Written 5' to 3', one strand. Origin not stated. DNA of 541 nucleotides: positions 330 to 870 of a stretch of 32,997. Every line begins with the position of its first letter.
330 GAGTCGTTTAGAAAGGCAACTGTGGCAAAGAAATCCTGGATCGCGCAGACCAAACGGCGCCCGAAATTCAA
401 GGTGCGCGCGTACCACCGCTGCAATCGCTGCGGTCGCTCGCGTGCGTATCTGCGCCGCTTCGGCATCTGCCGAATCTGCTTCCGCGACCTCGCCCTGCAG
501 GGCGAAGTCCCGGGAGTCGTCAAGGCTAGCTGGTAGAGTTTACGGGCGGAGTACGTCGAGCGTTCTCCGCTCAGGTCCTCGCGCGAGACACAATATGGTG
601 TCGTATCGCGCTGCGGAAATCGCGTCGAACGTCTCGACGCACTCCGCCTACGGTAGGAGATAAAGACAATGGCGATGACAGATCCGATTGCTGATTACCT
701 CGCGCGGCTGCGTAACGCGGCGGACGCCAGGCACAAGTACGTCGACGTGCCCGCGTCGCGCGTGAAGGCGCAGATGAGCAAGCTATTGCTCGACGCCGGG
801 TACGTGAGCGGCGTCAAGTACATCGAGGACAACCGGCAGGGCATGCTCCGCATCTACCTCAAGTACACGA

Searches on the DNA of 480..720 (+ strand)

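Call 7: search_rna_families(source=window, start=480, end=720, threshold=evalue, max_evalue=10, show_alignments=2)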
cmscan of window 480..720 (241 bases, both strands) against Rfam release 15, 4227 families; matches with E-value up to 10: 5.
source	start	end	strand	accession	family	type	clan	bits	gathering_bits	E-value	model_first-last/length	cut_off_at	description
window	656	713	+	RF01122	sR39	Gene; snRNA; snoRNA; CD-box;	-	16.6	50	0.042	1-56/56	no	Small nucleolar RNA sR39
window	480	522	-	RF03863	mir-1258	Gene; miRNA;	-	15.2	74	3.6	1-64/72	3'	mir-1258 microRNA precursor family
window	480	523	+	RF03863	mir-1258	Gene; miRNA;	-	14.8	74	4.6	8-72/72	5'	mir-1258 microRNA precursor family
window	540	658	-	RF00391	RtT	Cis-reg;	-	14.1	45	2.9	1-130/130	no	RtT RNA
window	668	696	+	RF01136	sR28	Gene; snRNA; snoRNA; CD-box;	-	11.2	39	1.1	27-55/55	no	Small nucleolar RNA sR28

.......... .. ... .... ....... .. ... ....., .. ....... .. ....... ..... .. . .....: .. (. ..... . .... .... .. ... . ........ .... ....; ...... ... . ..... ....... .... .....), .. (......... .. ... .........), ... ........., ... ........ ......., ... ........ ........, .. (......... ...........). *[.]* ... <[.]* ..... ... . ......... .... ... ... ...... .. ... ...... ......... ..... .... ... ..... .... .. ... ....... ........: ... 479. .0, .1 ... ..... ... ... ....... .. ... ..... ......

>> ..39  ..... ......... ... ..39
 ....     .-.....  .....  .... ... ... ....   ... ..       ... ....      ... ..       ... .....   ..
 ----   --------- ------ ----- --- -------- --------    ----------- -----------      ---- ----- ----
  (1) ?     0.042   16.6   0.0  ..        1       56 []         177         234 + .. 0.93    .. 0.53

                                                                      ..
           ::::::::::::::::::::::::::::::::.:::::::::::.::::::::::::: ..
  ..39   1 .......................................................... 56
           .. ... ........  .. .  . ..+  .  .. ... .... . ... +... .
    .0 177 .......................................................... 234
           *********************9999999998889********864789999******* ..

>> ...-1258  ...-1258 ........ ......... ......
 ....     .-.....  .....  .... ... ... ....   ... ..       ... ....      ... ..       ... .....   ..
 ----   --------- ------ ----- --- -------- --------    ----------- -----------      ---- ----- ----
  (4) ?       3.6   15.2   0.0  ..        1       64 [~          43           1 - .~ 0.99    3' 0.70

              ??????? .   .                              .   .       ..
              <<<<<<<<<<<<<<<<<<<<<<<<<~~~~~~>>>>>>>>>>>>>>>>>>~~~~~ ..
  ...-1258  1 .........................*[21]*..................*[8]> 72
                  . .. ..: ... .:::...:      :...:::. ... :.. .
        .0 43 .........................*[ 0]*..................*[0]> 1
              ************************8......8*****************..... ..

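Call 12: search_dna_similar(query=window:540-655:+, collection=plasmids, mode=distant, max_evalue=0.01)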
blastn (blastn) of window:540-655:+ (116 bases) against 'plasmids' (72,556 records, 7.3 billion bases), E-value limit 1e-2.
No match.

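Call 13: search_dna_similar(query=window:540-655:+, collection=phages, mode=distant, max_evalue=0.01)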
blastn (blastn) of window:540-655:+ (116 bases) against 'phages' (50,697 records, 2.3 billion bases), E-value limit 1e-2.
No match.

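Call 20: build_rna_model(alignment_id=A2, structure=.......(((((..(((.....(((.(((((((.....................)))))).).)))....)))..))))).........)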
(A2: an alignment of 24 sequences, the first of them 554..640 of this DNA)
Model R1 built from alignment A2 (24 sequences, 89 columns); structure: as given.
model positions 79; base pairs 18; branch points 0; effective number of sequences 2.17; information 0.717 bits per position. Calibrated on 0.2 Mb of random sequence (short: E-values are rough).
structure used (alignment columns):
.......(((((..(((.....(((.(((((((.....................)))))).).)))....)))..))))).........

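Call 21: search_with_rna_model(model_id=R1, sources=[window, L002, L004, L005, L006, L007, L008, L010, L015, L017, L018, L019, L020, L029, L031, L032, L037, L038, L040, L041, L043, L045, L047], max_evalue=1)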
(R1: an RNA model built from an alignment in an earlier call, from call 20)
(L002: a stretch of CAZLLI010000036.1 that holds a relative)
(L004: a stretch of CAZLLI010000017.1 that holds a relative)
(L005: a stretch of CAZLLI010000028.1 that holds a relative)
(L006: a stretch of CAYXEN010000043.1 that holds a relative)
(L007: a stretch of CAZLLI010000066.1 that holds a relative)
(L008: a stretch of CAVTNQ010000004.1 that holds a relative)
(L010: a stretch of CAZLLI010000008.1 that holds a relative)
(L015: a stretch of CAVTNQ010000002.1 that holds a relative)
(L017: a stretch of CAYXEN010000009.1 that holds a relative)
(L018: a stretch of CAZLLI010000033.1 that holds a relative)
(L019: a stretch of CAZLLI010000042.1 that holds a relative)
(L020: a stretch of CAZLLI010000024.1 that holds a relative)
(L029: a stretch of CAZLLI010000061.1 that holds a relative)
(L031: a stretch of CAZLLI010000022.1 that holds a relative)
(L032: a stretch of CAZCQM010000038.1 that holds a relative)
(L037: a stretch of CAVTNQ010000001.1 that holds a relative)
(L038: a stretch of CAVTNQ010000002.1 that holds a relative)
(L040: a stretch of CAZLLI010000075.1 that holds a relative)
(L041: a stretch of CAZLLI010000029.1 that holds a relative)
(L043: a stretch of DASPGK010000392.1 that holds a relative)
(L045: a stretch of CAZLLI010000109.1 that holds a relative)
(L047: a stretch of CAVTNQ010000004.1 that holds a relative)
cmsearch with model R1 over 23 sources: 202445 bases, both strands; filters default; matches with E-value up to 1: 27.
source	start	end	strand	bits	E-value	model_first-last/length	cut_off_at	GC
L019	3155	3233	-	95.5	2e-28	1-79/79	no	0.59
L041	7331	7409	+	93.8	7.1e-28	1-79/79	no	0.61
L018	3627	3705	+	93.5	9.4e-28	1-79/79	no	0.58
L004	1312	1390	+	92.4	2.1e-27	1-79/79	no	0.66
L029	5240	5318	+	92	2.9e-27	1-79/79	no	0.63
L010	4661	4739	-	91.6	3.9e-27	1-79/79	no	0.65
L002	4811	4889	-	88.5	4e-26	1-79/79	no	0.62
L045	1753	1840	+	88.2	5.1e-26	1-79/79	no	0.55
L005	468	546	+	87.8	6.8e-26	1-79/79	no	0.62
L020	6635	6713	-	86.4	2e-25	1-79/79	no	0.59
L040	3033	3111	+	86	2.7e-25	1-79/79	no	0.62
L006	1675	1753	-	85.9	2.8e-25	1-79/79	no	0.7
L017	1516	1594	+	85.1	5.5e-25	1-79/79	no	0.67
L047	2714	2801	-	84.7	7.1e-25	1-79/79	no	0.62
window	554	640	+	83.5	1.8e-24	1-79/79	no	0.62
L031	7322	7408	+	83.1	2.4e-24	1-79/79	no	0.59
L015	5720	5808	+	82.1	5.1e-24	1-79/79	no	0.62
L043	132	219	+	81.6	7.2e-24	1-79/79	no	0.58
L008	1084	1170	+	81.2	9.8e-24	1-79/79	no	0.62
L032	2919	2999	-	81.2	1e-23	1-79/79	no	0.65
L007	5634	5721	+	79.9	2.7e-23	1-79/79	no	0.57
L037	227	313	-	77.4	1.7e-22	1-79/79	no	0.62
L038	5662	5742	-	75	1.1e-21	1-79/79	no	0.6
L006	1518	1604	+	32.2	1.2e-07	1-79/79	no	0.66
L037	4074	4144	+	13.3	0.2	1-79/79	no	0.7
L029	5370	5439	+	11.5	0.75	1-79/79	no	0.51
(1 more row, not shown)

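Call 45: search_with_rna_model(model_id=R1, sources=[L151, L152, L153, L154, L155, L156], max_evalue=1)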
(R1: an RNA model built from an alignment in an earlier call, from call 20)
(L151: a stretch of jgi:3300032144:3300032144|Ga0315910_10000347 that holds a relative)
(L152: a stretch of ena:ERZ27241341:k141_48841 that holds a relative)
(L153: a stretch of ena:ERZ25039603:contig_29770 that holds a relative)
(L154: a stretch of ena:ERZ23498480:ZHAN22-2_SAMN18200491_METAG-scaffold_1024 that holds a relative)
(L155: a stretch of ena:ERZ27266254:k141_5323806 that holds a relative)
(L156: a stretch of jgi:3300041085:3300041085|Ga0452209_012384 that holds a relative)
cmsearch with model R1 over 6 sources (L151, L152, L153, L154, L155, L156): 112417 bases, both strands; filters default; matches with E-value up to 1: 2.
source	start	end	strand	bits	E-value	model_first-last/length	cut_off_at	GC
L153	9883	9964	+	54.2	4e-15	1-79/79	no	0.63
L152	2890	2935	-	10.4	0.99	1-79/79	no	0.52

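Call 53: search_with_rna_model(model_id=R1, sources=[L002, L004, L005, L006, L008, L010, L015, L017, L018, L019, L020, L029, L031, L032, L037, L038, L040, L041, L043, L045, L047, L049, L050, L051, L052, L055, L056, L057, L059, L060, L061, L062, L064, L066, L067, L068, L069, L071, L072, L073, L075, L076, L077, L078, L079, L080, L081, L082, L084, L085, L086, L087, L088, L089, L090, L091, L094, L096, L099, L100, L102, L103, L105, L106, L107, L108, L109, L111, L112, L116, L119, L120, L121, L122, L123, L126, L127, L128, L130, L131, L132, L133, L134, L135, L136, L137, L139, L140, L141, L142, L144, L145, L146, L147, L148, L149, L150, window, L153], max_evalue=0.001, make_alignment=true)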
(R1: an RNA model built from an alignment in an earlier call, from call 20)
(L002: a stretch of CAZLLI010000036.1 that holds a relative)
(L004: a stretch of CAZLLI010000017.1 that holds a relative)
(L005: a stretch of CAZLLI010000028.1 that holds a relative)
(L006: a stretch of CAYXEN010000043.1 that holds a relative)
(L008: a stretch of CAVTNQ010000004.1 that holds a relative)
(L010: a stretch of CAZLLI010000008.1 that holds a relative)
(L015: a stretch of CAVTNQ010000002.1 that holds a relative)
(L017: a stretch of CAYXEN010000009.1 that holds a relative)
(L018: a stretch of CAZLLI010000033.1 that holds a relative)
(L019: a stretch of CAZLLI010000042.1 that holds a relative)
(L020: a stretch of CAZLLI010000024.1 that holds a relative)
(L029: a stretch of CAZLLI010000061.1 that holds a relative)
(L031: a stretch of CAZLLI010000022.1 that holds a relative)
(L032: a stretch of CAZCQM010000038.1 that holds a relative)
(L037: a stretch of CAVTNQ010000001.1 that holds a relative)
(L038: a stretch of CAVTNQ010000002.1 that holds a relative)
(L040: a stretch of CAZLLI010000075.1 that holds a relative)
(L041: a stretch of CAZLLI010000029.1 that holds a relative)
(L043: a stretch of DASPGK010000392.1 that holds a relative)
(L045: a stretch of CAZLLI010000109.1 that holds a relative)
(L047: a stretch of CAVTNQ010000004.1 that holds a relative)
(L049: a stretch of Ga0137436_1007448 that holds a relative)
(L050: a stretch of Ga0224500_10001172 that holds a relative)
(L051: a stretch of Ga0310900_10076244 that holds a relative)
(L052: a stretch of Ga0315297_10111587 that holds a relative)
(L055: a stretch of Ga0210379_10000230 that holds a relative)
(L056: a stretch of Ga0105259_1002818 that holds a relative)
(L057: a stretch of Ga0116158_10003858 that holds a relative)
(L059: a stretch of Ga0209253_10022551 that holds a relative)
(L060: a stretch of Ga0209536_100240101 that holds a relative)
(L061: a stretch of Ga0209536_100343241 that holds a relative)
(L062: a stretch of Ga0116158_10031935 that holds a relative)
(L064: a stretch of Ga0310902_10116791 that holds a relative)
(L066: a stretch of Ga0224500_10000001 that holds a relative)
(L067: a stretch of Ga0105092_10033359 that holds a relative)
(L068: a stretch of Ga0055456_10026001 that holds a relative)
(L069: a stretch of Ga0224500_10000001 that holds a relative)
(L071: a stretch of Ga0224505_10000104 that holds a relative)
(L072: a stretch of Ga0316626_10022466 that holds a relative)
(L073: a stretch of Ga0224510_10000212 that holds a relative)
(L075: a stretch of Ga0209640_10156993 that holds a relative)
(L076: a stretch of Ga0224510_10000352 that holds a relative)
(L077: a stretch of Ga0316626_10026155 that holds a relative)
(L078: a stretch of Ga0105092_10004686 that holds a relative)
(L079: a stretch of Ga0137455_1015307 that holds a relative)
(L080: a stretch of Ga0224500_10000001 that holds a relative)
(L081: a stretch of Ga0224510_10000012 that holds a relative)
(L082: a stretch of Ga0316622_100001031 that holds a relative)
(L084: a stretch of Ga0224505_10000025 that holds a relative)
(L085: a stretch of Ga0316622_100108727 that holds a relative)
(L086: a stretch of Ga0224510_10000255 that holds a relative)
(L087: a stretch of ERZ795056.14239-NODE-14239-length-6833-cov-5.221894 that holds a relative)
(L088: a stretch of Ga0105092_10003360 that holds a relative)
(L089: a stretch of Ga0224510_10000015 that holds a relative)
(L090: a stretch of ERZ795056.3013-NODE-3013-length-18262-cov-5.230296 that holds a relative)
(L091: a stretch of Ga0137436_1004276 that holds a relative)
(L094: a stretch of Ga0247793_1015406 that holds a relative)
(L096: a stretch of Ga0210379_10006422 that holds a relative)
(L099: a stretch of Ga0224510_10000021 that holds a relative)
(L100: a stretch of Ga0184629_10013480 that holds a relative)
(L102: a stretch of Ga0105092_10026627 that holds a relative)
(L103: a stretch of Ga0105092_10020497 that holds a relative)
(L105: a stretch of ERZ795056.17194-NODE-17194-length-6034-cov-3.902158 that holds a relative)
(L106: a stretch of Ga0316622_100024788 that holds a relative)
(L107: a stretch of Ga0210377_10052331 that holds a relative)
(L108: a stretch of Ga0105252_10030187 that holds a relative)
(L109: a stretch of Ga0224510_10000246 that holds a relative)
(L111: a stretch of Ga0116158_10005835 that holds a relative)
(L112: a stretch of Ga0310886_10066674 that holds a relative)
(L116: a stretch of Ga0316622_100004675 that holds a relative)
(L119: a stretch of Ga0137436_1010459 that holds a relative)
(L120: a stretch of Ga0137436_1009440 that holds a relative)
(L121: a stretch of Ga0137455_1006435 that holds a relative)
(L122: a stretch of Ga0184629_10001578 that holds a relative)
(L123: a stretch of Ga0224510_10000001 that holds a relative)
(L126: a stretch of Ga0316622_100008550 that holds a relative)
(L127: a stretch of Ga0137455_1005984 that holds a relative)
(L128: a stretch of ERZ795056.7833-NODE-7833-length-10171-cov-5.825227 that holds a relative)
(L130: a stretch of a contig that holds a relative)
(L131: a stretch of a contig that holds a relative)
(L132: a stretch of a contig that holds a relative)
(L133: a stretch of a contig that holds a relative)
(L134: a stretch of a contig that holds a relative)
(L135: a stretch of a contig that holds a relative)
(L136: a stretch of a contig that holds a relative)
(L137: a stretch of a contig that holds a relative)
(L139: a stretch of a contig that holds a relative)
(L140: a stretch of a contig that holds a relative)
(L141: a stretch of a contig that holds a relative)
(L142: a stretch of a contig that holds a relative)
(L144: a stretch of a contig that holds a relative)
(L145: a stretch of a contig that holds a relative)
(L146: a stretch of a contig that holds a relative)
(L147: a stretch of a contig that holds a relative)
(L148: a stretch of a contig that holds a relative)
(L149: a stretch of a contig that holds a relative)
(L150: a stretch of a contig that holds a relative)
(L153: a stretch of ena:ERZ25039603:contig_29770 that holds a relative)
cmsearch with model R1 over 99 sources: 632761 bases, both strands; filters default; matches with E-value up to 0.001: 104.
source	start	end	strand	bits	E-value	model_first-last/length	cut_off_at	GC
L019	3155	3233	-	95.5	6.3e-28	1-79/79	no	0.59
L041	7331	7409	+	93.8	2.2e-27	1-79/79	no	0.61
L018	3627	3705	+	93.5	2.9e-27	1-79/79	no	0.58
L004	1312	1390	+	92.4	6.4e-27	1-79/79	no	0.66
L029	5240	5318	+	92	9.1e-27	1-79/79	no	0.63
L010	4661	4739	-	91.6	1.2e-26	1-79/79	no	0.65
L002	4811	4889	-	88.5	1.2e-25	1-79/79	no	0.62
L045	1753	1840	+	88.2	1.6e-25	1-79/79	no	0.55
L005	468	546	+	87.8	2.1e-25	1-79/79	no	0.62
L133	1446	1533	+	86.6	5.3e-25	1-79/79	no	0.61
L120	2214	2300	+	86.4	6.2e-25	1-79/79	no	0.56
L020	6635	6713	-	86.4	6.3e-25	1-79/79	no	0.59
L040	3033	3111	+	86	8.4e-25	1-79/79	no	0.62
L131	1475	1561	-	86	8.7e-25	1-79/79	no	0.6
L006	1675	1753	-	85.9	8.8e-25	1-79/79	no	0.7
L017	1516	1594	+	85.1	1.7e-24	1-79/79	no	0.67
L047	2714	2801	-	84.7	2.2e-24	1-79/79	no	0.62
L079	950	1037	+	84.6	2.4e-24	1-79/79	no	0.58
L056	517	603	-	84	3.9e-24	1-79/79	no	0.61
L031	7322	7408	+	83.1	7.5e-24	1-79/79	no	0.59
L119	888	975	+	82.7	9.9e-24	1-79/79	no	0.58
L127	3209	3296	+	82.7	9.9e-24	1-79/79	no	0.58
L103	731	817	-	82.4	1.3e-23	1-79/79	no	0.61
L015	5720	5808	+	82.1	1.6e-23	1-79/79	no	0.62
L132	2060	2146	-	82.1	1.6e-23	1-79/79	no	0.6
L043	132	219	+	81.6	2.2e-23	1-79/79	no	0.58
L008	1084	1170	+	81.2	3.1e-23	1-79/79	no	0.62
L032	2919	2999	-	81.2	3.2e-23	1-79/79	no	0.65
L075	734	821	-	81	3.8e-23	1-79/79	no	0.59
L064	1067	1153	+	81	3.8e-23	1-79/79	no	0.61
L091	1150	1237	+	80.7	4.7e-23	1-79/79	no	0.62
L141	1288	1375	-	80.7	4.7e-23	1-79/79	no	0.62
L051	1128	1214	+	79.7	1e-22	1-79/79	no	0.57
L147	1389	1468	-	79.5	1.1e-22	1-79/79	no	0.61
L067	2469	2556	+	79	1.6e-22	1-79/79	no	0.65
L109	11880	11959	+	78.8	1.9e-22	1-79/79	no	0.59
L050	7529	7608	-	78.8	1.9e-22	1-79/79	no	0.59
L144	1091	1178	-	78.7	2.1e-22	1-79/79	no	0.62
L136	3865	3951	-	78.6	2.3e-22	1-79/79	no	0.62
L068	814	894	+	78.5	2.5e-22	1-79/79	no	0.63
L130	8205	8284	-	78.4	2.6e-22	1-79/79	no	0.64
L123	3666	3745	-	78.2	3.2e-22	1-79/79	no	0.65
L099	8435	8514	+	77.7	4.3e-22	1-79/79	no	0.6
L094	141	220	+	77.5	5.3e-22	1-79/79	no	0.6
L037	227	313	-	77.4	5.4e-22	1-79/79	no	0.62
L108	1632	1718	+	77.2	6.2e-22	1-79/79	no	0.61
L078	2707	2794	+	76.5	1.1e-21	1-79/79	no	0.65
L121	657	743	+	76.4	1.1e-21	1-79/79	no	0.55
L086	329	408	+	75.3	2.8e-21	1-79/79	no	0.66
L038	5662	5742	-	75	3.3e-21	1-79/79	no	0.6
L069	65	145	-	74.9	3.6e-21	1-79/79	no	0.68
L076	4175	4255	+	74.2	6.5e-21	1-79/79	no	0.6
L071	507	586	+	73.9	7.8e-21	1-79/79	no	0.65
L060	420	499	+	73.7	9e-21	1-79/79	no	0.62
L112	114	200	+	73.7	9.1e-21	1-79/79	no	0.57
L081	1901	1980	-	73.6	1e-20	1-79/79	no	0.57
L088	7466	7553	-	73.5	1e-20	1-79/79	no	0.64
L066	910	989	-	72.3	2.5e-20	1-79/79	no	0.6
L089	8878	8957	-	72.3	2.6e-20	1-79/79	no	0.66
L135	5873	5952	+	72.3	2.7e-20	1-79/79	no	0.61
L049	554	641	+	72.2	2.8e-20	1-79/79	no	0.67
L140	2292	2371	-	72.1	3e-20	1-79/79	no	0.6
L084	5318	5397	-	72.1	3.1e-20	1-79/79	no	0.6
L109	10812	10891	+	72.1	3.2e-20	1-79/79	no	0.57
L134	193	280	-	71.4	5.4e-20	1-79/79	no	0.64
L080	5379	5458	+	70.8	8.1e-20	1-79/79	no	0.62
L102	2501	2585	-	69.9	1.7e-19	1-79/79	no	0.62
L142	746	834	+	69.7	1.9e-19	1-79/79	no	0.62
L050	6224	6303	-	68.9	3.4e-19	1-79/79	no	0.6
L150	1243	1330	+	68.9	3.5e-19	1-79/79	no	0.59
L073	1095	1174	-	67.6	9e-19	1-79/79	no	0.64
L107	1105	1186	+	65.8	3.6e-18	1-79/79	no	0.61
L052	1547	1626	+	64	1.4e-17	1-79/79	no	0.65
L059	4067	4146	-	63.9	1.5e-17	1-79/79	no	0.73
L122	5323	5404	-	63.6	1.8e-17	1-79/79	no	0.62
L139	1630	1709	+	63.6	1.9e-17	1-79/79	no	0.65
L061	1489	1569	-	63.4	2.2e-17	1-79/79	no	0.62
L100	2672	2753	-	61.2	1.2e-16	1-79/79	no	0.59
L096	3816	3893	-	59.8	3.3e-16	1-79/79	no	0.71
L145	269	355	-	59.7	3.7e-16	1-79/79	no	0.56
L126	7194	7273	-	59.6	4e-16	1-79/79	no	0.76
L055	10195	10272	-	58.6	8e-16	1-79/79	no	0.69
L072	2273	2356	+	56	5.9e-15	1-79/79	no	0.63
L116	6810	6889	+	55.9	6.1e-15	1-79/79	no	0.71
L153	9883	9964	+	54.2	2.3e-14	1-79/79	no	0.63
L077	1252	1331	-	54.1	2.4e-14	1-79/79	no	0.76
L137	109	188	-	53.6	3.7e-14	1-79/79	no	0.75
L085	2691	2770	-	50.8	3.1e-13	1-79/79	no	0.77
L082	8376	8455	+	48.9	1.2e-12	1-79/79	no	0.79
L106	2825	2904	-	47.3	4.1e-12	1-79/79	no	0.68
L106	2716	2795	-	46.1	1e-11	1-79/79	no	0.74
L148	717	798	+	39.8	1.2e-09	1-79/79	no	0.66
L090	1056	1141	+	34.8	5.3e-08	1-79/79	no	0.67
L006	1518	1604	+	32.2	3.8e-07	1-79/79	no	0.66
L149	8568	8653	-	31.2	8.2e-07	1-79/79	no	0.66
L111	1857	1942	+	31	9.7e-07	1-79/79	no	0.72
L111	2358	2443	-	30.8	1.1e-06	1-79/79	no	0.7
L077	1127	1217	+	25.9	4.5e-05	1-79/79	no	0.68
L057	11726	11811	+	23.9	0.0002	1-79/79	no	0.65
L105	3842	3927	-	22.8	0.00046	1-79/79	no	0.7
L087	6777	6833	+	22.6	0.00054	15-64/79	no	0.7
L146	8635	8720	+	22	0.00082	1-79/79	no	0.7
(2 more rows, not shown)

Alignment A3: 104 matches aligned to the model, 122 columns, each read 5' to 3' on its own strand. Consensus structure (alignment columns), stored with it:
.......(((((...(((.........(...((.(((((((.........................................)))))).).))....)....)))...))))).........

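Call 63: search_with_rna_model(model_id=R1, sources=[L157, L158, L159, L160, L161], max_evalue=1, show_alignments=0)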
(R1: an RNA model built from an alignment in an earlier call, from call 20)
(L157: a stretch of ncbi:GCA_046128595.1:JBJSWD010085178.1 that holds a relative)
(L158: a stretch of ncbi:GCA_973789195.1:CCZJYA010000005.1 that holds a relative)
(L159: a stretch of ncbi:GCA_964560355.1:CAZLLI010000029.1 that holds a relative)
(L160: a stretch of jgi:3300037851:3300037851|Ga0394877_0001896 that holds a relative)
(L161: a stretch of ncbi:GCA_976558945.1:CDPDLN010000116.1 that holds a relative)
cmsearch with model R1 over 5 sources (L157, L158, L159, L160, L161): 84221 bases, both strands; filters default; matches with E-value up to 1: 10.
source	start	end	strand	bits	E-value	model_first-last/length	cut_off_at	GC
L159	9358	9436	-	93.8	3e-28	1-79/79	no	0.61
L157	7308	7394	-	81.1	4.4e-24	1-79/79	no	0.61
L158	7017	7103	+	79.9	1.1e-23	1-79/79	no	0.56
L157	881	968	+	77.6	6.1e-23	1-79/79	no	0.61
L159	692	778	-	71.8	5e-21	1-79/79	no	0.57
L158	617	697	+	68.1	8.1e-20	1-79/79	no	0.6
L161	6720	6799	-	51.4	2.6e-14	1-79/79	no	0.61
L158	15700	15788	+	44.2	5.7e-12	1-79/79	no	0.6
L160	3678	3712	-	18.1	0.0022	23-56/79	no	0.74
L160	15672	15739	-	11.5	0.32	1-79/79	no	0.59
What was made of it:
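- In a pattern-independent sample of the S14-S8 spacer, 3 copies are sense and 3 antisense (calls 45, 63).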
